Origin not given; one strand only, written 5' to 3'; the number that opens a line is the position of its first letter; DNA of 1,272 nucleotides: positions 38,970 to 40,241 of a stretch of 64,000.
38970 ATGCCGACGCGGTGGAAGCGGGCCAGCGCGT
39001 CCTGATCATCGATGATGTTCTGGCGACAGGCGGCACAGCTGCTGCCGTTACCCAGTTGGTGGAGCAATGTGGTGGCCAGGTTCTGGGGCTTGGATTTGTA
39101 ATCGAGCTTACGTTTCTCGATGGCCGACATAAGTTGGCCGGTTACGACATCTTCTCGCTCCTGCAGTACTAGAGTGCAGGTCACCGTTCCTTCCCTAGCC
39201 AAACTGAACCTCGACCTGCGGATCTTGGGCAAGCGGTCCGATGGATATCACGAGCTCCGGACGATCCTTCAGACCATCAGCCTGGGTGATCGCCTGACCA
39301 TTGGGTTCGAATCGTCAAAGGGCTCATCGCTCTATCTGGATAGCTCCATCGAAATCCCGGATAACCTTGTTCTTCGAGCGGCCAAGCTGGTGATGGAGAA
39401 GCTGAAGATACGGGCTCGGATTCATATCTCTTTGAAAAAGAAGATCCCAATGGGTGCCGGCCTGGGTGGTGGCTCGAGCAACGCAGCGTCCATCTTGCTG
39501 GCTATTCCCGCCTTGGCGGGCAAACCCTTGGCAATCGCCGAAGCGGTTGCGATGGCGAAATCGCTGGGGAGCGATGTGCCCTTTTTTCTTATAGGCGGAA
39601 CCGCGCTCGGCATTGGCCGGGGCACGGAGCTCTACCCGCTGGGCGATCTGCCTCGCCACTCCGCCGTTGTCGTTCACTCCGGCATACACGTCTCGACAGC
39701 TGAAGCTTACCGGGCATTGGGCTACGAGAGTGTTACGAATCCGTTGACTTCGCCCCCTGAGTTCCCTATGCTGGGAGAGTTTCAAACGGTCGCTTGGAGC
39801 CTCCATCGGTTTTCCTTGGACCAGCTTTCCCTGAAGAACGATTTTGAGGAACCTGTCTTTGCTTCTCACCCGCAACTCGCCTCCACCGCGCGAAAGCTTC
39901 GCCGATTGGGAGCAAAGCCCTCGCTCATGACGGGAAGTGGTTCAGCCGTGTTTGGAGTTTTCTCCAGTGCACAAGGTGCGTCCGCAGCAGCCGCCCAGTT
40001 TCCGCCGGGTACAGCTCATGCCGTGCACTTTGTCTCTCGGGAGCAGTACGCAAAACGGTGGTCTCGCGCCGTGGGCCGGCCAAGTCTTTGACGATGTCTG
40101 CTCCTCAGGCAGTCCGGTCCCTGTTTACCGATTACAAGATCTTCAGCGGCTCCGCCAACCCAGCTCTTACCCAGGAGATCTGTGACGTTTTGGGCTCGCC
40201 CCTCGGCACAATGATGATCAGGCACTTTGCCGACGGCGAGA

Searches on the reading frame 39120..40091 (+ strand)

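Call 87: search_protein_families(library=pfam, proteins=[window:39120-40091:+], max_evalue=0.00001)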
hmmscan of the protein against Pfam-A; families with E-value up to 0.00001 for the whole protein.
window:39120-40091:+ (323 aa): 2 families
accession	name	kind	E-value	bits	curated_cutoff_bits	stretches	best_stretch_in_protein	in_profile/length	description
PF00288.32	GHMP_kinases_N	-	5.7e-15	55.8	22.3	1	82-160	1-87/87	GHMP kinases N terminal domain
PF08544.19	GHMP_kinases_C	-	1.1e-07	32.6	21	1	239-293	22-78/85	GHMP kinases C terminal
